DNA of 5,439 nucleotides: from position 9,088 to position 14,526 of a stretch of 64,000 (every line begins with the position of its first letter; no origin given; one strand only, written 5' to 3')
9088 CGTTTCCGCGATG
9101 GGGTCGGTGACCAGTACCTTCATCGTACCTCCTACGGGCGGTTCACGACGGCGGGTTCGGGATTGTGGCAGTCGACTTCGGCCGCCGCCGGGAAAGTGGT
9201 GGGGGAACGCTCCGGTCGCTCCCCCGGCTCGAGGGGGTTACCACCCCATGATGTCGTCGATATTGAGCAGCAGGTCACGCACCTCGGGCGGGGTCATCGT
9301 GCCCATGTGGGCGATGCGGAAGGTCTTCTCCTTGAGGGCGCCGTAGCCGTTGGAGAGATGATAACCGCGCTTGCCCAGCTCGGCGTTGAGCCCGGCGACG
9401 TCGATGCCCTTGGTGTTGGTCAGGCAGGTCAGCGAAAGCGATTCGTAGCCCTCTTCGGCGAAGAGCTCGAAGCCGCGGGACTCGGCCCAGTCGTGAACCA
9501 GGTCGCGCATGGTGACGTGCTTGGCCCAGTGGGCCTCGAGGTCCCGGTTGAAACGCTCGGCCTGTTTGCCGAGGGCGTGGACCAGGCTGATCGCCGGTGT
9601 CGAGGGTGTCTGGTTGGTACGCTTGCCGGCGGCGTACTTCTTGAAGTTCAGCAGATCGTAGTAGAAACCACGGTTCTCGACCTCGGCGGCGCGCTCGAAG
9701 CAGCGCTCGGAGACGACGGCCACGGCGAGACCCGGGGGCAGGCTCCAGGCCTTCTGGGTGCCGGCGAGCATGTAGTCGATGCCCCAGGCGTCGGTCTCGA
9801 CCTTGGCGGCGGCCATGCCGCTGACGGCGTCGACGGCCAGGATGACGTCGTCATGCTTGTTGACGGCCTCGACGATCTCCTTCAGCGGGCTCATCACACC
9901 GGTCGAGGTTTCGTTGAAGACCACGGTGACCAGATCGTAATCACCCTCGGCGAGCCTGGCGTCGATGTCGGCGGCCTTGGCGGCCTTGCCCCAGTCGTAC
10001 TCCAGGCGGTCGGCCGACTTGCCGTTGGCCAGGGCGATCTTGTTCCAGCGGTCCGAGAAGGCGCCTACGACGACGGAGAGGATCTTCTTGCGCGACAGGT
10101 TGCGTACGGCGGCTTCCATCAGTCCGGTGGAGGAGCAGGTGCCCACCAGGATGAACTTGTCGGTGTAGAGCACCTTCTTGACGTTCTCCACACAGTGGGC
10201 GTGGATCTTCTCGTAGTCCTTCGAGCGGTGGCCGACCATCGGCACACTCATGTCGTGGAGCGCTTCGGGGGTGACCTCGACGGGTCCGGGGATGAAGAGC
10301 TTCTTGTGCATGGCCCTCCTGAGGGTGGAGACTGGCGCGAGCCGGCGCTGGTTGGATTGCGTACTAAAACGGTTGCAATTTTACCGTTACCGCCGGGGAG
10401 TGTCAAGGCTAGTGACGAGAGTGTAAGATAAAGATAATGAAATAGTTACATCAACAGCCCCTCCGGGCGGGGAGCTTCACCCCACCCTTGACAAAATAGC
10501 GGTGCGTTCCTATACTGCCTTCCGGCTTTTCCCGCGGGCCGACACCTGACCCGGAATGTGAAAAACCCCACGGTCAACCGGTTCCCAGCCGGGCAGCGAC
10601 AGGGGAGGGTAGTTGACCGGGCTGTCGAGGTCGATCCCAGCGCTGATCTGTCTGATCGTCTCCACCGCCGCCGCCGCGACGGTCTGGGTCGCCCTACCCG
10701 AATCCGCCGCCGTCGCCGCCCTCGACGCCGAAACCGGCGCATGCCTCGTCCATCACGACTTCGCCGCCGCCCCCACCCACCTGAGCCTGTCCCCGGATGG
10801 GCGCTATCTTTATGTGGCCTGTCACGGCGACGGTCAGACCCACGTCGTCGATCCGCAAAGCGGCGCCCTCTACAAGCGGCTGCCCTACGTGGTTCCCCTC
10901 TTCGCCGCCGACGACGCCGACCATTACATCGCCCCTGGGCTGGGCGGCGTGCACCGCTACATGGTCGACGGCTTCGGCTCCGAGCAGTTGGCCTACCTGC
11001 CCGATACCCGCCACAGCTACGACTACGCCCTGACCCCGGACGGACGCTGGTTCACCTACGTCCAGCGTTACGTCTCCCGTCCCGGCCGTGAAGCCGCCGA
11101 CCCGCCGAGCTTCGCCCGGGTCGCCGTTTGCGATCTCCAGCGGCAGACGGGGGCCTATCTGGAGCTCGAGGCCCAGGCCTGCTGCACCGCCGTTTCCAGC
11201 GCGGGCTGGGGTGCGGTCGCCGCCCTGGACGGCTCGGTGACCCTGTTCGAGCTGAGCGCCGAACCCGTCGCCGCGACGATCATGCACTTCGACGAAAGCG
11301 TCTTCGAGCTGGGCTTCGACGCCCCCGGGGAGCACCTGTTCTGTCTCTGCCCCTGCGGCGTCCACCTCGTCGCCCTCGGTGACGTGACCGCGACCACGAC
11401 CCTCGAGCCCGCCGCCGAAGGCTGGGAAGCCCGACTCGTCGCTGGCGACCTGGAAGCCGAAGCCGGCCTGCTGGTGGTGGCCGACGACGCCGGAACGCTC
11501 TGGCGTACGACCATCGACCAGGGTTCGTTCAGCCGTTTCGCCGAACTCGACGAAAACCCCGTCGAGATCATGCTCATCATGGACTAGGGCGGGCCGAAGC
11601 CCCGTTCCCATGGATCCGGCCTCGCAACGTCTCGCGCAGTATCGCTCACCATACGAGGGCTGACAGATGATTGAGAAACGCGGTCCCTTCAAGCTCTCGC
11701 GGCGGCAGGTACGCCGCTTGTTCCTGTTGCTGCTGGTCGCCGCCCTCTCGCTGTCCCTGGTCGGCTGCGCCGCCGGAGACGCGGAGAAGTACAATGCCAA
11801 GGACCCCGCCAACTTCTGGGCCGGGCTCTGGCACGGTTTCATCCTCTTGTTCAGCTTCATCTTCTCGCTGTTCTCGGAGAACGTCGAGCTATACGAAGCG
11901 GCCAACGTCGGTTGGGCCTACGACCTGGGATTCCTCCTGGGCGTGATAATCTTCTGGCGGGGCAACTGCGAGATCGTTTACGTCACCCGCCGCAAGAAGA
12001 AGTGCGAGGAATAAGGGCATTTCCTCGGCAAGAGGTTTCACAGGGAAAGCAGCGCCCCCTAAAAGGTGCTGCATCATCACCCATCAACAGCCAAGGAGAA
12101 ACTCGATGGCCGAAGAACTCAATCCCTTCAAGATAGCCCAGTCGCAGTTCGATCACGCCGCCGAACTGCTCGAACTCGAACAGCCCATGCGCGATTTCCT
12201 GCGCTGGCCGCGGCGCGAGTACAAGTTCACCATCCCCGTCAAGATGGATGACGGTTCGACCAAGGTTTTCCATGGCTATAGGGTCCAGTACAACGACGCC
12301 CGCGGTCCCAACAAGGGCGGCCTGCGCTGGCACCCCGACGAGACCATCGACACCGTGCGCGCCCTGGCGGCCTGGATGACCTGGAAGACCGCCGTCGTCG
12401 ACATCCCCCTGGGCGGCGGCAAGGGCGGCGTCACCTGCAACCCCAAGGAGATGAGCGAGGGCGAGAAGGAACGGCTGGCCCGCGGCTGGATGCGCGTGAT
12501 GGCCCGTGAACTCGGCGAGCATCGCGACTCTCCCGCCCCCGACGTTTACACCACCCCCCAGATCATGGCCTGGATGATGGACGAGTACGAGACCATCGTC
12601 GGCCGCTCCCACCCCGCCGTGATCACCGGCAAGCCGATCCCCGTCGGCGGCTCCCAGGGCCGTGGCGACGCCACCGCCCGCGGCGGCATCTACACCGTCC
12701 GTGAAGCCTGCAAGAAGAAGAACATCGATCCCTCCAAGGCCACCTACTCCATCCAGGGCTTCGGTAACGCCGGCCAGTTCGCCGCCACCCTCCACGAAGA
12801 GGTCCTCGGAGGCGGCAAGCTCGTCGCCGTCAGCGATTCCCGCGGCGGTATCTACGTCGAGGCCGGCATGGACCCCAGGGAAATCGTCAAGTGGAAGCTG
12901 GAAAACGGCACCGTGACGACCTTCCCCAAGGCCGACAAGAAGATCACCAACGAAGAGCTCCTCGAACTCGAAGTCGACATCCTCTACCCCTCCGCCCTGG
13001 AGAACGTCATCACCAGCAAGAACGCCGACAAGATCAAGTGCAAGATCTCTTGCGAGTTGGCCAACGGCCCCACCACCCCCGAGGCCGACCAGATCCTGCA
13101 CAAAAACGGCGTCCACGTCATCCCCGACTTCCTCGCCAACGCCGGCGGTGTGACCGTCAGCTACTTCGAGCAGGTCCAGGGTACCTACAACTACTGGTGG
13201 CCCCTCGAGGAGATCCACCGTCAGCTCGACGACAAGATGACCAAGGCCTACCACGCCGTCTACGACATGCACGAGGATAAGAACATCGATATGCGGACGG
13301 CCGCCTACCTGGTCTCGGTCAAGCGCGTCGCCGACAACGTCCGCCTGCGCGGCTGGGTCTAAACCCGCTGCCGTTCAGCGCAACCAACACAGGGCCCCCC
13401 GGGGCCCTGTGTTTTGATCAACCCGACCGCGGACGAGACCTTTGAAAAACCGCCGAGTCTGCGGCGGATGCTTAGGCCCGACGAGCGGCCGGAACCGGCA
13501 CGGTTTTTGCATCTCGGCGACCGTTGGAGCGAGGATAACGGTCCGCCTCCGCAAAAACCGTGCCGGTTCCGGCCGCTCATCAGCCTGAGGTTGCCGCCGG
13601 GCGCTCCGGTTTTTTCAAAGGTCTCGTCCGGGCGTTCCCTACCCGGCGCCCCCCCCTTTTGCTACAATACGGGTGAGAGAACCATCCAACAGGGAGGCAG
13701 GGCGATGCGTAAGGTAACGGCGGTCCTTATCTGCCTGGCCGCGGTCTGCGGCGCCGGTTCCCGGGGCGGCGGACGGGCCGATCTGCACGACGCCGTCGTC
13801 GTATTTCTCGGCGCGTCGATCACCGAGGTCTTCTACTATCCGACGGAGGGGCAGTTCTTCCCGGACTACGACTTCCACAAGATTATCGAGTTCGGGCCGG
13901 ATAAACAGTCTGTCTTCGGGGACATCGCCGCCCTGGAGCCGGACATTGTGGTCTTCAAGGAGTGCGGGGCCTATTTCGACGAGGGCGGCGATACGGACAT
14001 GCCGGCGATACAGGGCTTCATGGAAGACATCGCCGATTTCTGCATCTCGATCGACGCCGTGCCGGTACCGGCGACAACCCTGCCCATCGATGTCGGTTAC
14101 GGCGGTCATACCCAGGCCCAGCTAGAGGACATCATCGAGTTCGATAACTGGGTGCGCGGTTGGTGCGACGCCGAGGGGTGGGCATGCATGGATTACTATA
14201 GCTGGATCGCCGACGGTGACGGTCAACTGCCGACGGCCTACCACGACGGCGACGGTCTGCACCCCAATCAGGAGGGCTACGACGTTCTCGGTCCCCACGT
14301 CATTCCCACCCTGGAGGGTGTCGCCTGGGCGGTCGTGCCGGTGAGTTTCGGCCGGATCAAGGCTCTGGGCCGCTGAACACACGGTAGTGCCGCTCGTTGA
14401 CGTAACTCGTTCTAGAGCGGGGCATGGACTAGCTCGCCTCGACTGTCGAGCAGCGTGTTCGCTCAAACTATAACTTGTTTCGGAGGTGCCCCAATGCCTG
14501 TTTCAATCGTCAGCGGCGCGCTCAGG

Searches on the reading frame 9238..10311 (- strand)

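Call 61: search_protein_families(library=pfam, proteins=[window:9238-10311:-], max_evalue=0.001)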
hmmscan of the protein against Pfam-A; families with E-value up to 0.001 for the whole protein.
window:9238-10311:- (357 aa): 1 family
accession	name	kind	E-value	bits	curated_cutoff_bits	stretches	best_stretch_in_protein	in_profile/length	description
PF00266.25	Aminotran_5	-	1.2e-20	74.2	21.5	1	25-322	33-338/371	Aminotransferase class-V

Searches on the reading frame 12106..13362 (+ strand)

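Call 61: search_protein_families(library=pfam, proteins=[window:12106-13362:+], max_evalue=0.001)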
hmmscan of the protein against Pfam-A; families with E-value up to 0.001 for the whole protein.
window:12106-13362:+ (418 aa): 2 families
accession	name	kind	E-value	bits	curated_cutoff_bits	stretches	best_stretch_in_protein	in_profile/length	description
PF00208.27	ELFV_dehydrog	-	3.2e-74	250.1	23.4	1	181-416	1-241/241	Glutamate/Leucine/Phenylalanine/Valine dehydrogenase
PF02812.23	ELFV_dehydrog_N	-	1.1e-51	174.4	25.3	1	35-162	1-128/129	Glu/Leu/Phe/Val dehydrogenase, dimerisation domain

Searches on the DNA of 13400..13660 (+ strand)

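Call 45: build_rna_model(alignment_id=A3)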
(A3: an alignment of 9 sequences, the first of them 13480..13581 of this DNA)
Model R1 built from alignment A3 (9 sequences, 103 columns); structure: RNAalifold consensus.
model positions 102; base pairs 40; branch points 0; effective number of sequences 0.85; information 0.59 bits per position. Calibrated on 0.2 Mb of random sequence (short: E-values are rough).
structure used (alignment columns):
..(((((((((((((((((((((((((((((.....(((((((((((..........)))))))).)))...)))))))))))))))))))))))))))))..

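Call 46: search_with_rna_model(model_id=R1, source=window, filters=off, max_evalue=10, show_alignments=0)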
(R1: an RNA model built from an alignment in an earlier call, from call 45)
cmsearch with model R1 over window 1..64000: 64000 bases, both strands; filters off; matches with E-value up to 10: 109.
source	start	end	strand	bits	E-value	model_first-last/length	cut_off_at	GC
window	34058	34159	+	114.3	2.5e-22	1-102/102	no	0.69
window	48065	48166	+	114.1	2.7e-22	1-102/102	no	0.66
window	13480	13581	+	113.9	3e-22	1-102/102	no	0.66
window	58480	58581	-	113.2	4.1e-22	1-102/102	no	0.65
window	43275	43376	+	110.3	1.8e-21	1-102/102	no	0.63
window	54236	54338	+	109.1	3.1e-21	1-102/102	no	0.65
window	15120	15221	+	105.4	2e-20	1-102/102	no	0.66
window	30058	30160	+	103.6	4.7e-20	1-102/102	no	0.7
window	34058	34159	-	79.9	5.5e-15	1-102/102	no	0.69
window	13480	13581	-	73.5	1.3e-13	1-102/102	no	0.66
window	48065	48166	-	73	1.7e-13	1-102/102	no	0.66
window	39221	39322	+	72.5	2.1e-13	1-102/102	no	0.65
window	43275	43376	-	71.3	3.8e-13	1-102/102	no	0.63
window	58480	58581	+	69.9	7.6e-13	1-102/102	no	0.65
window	30058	30160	-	64.9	9.1e-12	1-102/102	no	0.7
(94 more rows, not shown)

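Call 63: search_with_rna_model(model_id=R1, sources=[L001, L002, L003, L036, L083, L085, L086, L089], max_evalue=1, show_alignments=3)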
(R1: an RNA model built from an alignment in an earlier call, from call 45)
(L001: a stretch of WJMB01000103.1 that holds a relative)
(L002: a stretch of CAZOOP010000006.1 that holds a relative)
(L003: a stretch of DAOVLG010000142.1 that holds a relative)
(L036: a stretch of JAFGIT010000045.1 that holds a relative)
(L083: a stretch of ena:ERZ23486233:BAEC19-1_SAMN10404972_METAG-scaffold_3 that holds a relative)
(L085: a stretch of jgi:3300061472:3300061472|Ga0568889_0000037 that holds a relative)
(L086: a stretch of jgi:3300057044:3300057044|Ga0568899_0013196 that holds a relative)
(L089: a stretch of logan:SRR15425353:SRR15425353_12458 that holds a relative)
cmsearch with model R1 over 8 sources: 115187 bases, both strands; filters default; matches with E-value up to 1: 9.
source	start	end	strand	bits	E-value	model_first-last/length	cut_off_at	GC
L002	3947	4051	-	59.7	2.1e-10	1-102/102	no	0.66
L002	3947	4051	+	55.2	1.9e-09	1-102/102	no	0.66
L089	3545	3639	-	30.1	0.00046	1-102/102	no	0.71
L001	5063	5160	+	26.2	0.0032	1-102/102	no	0.61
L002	10927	10996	-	24.9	0.006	13-90/102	no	0.7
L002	10915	11004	+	23.6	0.011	1-102/102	no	0.69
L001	5064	5159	-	22.8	0.016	1-102/102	no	0.61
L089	3557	3627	+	22.1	0.023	13-90/102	no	0.69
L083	2817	2861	-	16.9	0.3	1-102/102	no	0.6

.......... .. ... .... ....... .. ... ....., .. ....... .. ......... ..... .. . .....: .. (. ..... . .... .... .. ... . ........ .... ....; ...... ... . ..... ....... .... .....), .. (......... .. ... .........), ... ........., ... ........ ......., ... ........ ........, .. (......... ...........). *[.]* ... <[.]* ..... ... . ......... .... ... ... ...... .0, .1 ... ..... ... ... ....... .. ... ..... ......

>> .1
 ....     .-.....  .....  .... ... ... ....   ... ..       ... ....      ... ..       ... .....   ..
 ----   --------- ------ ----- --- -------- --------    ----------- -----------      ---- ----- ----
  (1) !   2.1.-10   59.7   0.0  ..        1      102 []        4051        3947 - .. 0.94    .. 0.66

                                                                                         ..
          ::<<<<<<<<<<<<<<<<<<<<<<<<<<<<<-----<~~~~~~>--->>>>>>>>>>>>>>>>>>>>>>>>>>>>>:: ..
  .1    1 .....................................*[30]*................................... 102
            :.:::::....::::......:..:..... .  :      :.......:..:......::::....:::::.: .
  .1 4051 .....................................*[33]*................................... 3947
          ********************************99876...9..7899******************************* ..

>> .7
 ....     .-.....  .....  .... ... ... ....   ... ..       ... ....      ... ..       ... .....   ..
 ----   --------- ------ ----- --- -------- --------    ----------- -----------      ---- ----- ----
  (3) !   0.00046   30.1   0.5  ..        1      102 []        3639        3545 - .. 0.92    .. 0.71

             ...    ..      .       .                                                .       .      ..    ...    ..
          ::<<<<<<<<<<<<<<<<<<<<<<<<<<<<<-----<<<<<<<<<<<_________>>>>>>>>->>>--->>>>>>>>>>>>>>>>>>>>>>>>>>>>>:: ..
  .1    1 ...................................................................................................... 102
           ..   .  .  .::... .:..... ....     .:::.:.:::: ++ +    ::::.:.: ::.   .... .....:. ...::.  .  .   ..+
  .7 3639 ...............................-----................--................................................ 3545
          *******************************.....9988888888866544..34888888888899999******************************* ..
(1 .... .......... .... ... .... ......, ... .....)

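Call 65: search_rna_families(source=window, start=13400, end=13660, threshold=evalue, max_evalue=10)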
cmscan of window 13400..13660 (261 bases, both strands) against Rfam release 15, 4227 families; matches with E-value up to 10: 18.
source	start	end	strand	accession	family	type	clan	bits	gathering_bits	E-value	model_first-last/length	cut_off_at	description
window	13477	13584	-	RF03819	mir-Ro6-3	Gene; miRNA;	-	44.7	79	1.6e-06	1-72/72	no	mir-Ro6-3 microRNA precursor family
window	13477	13584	+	RF03819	mir-Ro6-3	Gene; miRNA;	-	41.9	79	6.9e-06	1-72/72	no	mir-Ro6-3 microRNA precursor family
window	13478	13583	-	RF04168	MIR839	Gene; miRNA;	-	28.6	200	0.00046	1-266/267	no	MIR839 microRNA precursor family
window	13473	13588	-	RF00719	mir-326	Gene; miRNA;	-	23.2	66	0.022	1-95/95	no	mir-326 microRNA precursor family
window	13477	13581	-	RF00102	VA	Gene;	-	23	62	0.083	1-159/159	no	VA RNA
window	13473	13587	+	RF04074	mir-1199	Gene; miRNA;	-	21.9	80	0.53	1-100/100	no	mir-1199 microRNA precursor family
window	13592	13651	-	RF01008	mir-636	Gene; miRNA;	-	20.2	99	1.3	1-96/96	no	mir-636 microRNA precursor family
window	13483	13576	-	RF04287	mir-9195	Gene; miRNA;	-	20.1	90.5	0.13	12-76/87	no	mir-9195 microRNA precursor family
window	13480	13581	+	RF03622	mir-731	Gene; miRNA;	-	19.3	70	0.37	1-90/90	no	mir-731 microRNA precursor family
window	13487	13574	+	RF03231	mir-4523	Gene; miRNA;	-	16.6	96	5.4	1-69/69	no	mir-4523 microRNA precursor family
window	13446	13618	+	RF02690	BTH_s1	Gene; sRNA;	-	16.1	74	0.076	1-205/205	no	Burkholderia sRNA 1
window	13429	13626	-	RF02690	BTH_s1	Gene; sRNA;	-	15.4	74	0.12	1-205/205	no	Burkholderia sRNA 1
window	13485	13633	-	RF01527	CrfA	Gene; sRNA;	-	15.3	38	1.2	1-136/136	no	Caulobacter sRNA CrfA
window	13492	13568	-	RF04198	MIR8670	Gene; miRNA;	-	14.2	150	4.4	1-142/142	no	MIR8670 microRNA precursor family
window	13426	13660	-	RF02205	WT1-AS_3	Gene; lncRNA;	-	13.7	55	6.5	1-245/245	no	WT1 antisense RNA conserved region 3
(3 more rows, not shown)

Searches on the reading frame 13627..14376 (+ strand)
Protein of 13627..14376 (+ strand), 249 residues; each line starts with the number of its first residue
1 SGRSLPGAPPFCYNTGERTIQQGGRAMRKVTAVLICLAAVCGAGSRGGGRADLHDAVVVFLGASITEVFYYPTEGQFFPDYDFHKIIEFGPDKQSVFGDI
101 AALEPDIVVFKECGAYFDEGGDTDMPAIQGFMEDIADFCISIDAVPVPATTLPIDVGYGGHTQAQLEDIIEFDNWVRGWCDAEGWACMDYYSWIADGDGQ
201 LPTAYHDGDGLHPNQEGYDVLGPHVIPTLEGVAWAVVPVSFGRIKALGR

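Call 61: search_protein_families(library=pfam, proteins=[window:13627-14376:+], max_evalue=0.001)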
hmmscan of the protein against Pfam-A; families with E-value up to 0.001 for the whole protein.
window:13627-14376:+ (249 aa): 1 family
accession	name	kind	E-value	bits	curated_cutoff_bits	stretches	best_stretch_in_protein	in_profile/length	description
PF13472.12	Lipase_GDSL_2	-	3.7e-10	41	32.9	1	97-219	55-177/178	GDSL-like Lipase/Acylhydrolase family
